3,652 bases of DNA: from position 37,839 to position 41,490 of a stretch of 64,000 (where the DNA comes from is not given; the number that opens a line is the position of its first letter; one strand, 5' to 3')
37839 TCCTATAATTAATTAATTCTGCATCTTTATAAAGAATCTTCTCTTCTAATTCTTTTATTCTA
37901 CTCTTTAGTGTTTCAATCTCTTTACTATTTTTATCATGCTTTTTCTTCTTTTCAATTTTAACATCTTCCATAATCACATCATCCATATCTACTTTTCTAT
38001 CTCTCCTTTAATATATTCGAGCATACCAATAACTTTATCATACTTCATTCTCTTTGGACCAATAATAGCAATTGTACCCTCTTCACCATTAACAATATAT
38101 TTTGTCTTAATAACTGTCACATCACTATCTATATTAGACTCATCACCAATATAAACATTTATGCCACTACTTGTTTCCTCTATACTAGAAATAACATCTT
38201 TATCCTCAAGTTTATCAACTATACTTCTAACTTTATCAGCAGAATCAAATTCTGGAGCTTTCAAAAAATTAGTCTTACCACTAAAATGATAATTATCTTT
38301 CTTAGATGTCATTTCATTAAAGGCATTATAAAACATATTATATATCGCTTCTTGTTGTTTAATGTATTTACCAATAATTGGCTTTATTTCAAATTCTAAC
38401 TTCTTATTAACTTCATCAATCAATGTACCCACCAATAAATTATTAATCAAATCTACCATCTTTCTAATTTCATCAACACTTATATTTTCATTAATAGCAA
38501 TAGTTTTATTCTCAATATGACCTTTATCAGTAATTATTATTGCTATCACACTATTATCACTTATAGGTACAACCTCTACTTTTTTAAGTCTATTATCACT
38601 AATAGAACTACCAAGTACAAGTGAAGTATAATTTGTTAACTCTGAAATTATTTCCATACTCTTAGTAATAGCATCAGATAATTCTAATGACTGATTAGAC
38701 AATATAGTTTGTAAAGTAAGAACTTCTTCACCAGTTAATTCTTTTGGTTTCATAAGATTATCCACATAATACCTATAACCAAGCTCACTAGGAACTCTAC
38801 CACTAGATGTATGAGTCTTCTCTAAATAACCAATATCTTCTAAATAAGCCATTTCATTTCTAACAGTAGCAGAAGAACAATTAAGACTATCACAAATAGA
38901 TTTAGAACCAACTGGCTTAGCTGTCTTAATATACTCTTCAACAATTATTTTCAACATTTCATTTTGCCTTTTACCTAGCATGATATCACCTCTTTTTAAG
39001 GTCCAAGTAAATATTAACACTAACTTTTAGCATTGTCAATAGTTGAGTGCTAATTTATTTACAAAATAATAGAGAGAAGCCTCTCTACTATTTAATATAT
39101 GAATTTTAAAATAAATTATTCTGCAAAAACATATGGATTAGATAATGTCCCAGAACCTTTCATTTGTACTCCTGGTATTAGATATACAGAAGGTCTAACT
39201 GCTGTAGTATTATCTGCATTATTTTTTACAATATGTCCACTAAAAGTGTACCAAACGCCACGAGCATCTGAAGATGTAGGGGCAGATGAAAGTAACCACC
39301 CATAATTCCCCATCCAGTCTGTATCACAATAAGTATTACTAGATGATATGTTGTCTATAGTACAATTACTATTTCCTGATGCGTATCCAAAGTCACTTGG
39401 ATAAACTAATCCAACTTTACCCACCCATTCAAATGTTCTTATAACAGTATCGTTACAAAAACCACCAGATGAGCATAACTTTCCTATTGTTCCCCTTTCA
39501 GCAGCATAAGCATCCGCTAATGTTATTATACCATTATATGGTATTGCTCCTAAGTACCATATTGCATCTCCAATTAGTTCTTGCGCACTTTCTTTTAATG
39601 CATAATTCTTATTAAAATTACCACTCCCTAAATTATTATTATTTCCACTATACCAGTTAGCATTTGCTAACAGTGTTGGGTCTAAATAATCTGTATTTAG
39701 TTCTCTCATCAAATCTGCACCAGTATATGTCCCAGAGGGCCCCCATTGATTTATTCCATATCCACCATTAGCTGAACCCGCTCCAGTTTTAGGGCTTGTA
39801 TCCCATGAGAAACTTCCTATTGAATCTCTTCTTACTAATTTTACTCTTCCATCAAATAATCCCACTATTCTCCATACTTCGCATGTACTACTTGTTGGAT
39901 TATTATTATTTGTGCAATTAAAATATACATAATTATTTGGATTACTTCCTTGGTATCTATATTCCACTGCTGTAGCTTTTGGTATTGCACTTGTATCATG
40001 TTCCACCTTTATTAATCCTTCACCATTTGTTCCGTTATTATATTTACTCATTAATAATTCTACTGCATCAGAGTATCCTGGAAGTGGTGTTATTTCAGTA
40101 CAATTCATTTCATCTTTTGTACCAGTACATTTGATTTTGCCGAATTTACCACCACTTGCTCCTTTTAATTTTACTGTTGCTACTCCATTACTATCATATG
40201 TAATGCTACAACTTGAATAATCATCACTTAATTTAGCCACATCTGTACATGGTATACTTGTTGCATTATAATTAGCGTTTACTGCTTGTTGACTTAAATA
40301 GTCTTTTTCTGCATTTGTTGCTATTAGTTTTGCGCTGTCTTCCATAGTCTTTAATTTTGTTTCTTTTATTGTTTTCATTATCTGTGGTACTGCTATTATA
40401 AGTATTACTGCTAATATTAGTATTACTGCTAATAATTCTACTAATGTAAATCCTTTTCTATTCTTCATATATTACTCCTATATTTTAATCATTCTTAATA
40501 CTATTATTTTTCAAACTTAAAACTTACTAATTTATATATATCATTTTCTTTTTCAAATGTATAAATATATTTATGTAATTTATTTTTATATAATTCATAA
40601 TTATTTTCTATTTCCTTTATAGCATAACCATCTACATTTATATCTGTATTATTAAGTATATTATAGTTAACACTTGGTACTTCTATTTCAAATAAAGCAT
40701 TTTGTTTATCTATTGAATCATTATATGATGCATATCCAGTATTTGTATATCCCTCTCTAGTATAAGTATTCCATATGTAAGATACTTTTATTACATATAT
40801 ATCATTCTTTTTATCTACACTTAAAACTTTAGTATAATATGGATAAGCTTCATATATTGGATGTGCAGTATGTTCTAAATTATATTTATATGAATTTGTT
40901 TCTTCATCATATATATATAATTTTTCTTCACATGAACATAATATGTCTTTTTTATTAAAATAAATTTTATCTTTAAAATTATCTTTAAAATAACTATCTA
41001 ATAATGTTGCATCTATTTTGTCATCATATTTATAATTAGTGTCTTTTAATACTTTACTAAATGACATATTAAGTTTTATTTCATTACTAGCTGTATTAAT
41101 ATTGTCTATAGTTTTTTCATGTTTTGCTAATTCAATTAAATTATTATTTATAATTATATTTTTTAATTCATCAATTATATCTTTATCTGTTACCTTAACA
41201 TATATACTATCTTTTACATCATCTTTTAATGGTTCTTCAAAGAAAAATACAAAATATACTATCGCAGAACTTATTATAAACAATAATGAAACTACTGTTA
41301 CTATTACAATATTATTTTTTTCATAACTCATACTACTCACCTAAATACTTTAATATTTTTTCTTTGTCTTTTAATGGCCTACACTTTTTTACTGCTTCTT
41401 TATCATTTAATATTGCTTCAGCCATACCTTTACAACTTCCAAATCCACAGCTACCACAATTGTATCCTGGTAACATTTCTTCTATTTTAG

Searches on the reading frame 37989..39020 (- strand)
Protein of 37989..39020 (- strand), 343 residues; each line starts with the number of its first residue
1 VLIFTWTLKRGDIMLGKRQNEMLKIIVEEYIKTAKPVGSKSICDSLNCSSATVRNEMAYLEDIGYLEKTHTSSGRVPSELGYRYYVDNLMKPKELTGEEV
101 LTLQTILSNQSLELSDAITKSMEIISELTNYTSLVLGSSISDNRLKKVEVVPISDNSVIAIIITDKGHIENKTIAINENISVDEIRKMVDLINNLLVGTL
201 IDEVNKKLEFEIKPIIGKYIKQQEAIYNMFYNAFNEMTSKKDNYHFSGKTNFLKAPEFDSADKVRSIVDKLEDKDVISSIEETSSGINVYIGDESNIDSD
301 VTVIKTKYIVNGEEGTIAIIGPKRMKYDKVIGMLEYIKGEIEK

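Call 9: search_protein_families(library=ncbifam, proteins=[window:37989-39020:-], max_evalue=0.01)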
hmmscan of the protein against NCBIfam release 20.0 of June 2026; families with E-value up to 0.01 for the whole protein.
window:37989-39020:- (343 aa): 5 families
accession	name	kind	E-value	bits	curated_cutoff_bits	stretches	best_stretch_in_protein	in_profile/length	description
TIGR00331.1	hrcA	equivalog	6e-95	318.6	197.2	1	17-342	2-335/338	heat-inducible transcriptional repressor HrcA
NF003033.0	PRK03911.1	equivalog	3.7e-14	53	248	1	18-111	6-102/264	HrcA family transcriptional regulator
TIGR00498.1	lexA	equivalog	1.3e-05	24.8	110.95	1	15-73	4-63/203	transcriptional repressor LexA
NF053704.1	TransRegCcpNBacil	equivalog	0.0001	21.7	260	1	13-69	1-52/208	transcriptional regulator CcpN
NF041397.1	TranRegGlpR_Halo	equivalog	0.0016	18.1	300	1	29-77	12-58/253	HTH-type transcriptional regulator GlpR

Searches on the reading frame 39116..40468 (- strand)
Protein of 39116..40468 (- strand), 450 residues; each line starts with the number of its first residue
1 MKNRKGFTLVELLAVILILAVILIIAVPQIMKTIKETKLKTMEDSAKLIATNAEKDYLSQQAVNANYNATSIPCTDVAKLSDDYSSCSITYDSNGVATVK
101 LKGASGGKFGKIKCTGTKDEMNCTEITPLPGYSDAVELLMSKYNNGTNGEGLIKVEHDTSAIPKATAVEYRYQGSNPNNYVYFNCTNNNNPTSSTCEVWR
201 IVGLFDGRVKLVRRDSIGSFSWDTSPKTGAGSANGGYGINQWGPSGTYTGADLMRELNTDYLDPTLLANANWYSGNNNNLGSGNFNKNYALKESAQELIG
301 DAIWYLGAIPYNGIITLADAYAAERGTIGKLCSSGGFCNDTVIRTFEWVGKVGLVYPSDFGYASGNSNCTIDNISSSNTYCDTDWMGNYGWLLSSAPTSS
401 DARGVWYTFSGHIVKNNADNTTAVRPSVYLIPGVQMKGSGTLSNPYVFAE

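Call 6: search_protein_families(library=pfam, proteins=[window:39116-40468:-], max_evalue=0.1)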
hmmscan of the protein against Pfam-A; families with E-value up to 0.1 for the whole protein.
window:39116-40468:- (450 aa): 3 families
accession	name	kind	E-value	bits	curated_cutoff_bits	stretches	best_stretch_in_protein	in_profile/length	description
PF07963.17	N_methyl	-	1.5e-07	31.2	21.2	1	1-26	1-26/27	Prokaryotic N-terminal methylation motif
PF24514.1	SpaA_4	-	0.039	15.2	27.3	1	34-117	28-104/107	Prealbumin-like fold domain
PF00686.25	CBM_20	-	0.04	14.1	23.3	0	159-200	53-95/97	Starch binding domain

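Call 9: search_protein_families(library=ncbifam, proteins=[window:39116-40468:-], max_evalue=0.01)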
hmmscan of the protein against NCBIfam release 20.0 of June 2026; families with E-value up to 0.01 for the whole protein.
window:39116-40468:- (450 aa): 11 families
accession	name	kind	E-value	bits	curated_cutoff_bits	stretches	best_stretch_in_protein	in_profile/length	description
NF040999.1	pilin_ComGC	equivalog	1.2e-08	35.1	75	1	5-59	2-56/84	competence type IV pilus major pilin ComGC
TIGR02532.1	IV_pilin_GFxxxE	domain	9e-06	25.3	16.3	1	4-27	1-24/24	prepilin-type N-terminal cleavage/methylation domain-containing protein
NF041013.1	T4P_ComGE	equivalog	1.6e-05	24.9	49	1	2-58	1-57/83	competence type IV pilus minor pilin ComGE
NF007862.0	PRK10574.1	equivalog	2e-05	24.7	138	1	1-78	1-79/145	prepilin peptidase-dependent pilin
TIGR01710.1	typeII_sec_gspG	equivalog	6.1e-05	23.1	88.85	1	5-50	1-46/134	type II secretion system major pseudopilin GspG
NF040982.1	ComGD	equivalog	0.0003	21.2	70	1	5-38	2-34/139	competence type IV pilus minor pilin ComGD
TIGR02596.1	TIGR02596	subfamily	0.00052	20.1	70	1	7-51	1-42/196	Verru_Chthon cassette protein D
NF041775.1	typeIV_PilA_Myxo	equivalog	0.00056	19.9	400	1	4-63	10-68/214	type IV pilin protein PilA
TIGR02599.1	TIGR02599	subfamily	0.0027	17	256.5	1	6-67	1-65/361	Verru_Chthon cassette protein C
NF007800.0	PRK10506.1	equivalog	0.0035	17.2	158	1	1-68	5-64/163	prepilin peptidase-dependent protein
TIGR02523.1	type_IV_pilV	equivalog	0.0043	17.5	52.2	0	5-90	2-87/139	type IV pilus modification protein PilV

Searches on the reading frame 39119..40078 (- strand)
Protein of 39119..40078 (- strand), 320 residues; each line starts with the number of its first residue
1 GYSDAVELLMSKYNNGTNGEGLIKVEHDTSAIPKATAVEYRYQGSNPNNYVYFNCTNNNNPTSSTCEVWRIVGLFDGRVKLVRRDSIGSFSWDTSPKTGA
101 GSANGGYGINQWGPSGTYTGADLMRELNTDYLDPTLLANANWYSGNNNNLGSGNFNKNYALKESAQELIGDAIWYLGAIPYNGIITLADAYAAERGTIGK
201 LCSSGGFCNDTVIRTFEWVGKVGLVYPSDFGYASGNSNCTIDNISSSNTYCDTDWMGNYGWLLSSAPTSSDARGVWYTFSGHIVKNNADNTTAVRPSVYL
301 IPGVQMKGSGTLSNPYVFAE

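Call 58: search_protein_families(library=pfam, proteins=[window:39119-40078:-], max_evalue=10)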
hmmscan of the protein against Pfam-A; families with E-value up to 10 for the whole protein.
seq(320 aa): 2 families
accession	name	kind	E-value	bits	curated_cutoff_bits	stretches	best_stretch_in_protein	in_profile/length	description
PF00686.25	CBM_20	-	0.018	15.2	23.3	1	29-70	53-95/97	Starch binding domain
PF18013.6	Phage_lysozyme2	-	0.16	12.6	28.2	1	102-168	43-108/140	Phage tail lysozyme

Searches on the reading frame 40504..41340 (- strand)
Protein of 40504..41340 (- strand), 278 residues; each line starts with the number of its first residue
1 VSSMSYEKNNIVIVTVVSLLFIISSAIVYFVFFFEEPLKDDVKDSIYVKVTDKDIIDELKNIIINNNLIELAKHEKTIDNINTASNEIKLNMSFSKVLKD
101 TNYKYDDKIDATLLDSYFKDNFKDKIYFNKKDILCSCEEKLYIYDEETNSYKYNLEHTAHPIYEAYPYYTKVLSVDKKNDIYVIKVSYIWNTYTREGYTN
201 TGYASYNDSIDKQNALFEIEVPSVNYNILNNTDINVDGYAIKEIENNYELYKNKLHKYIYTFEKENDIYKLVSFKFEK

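Call 9: search_protein_families(library=ncbifam, proteins=[window:40504-41340:-], max_evalue=0.01)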
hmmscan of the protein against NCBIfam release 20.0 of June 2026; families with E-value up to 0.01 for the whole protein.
window:40504-41340:- (278 aa): 1 family
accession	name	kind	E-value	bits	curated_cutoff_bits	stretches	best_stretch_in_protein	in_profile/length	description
NF003251.0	PRK04207.1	equivalog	0.0035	16.4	185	1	174-266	20-114/343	type II glyceraldehyde-3-phosphate dehydrogenase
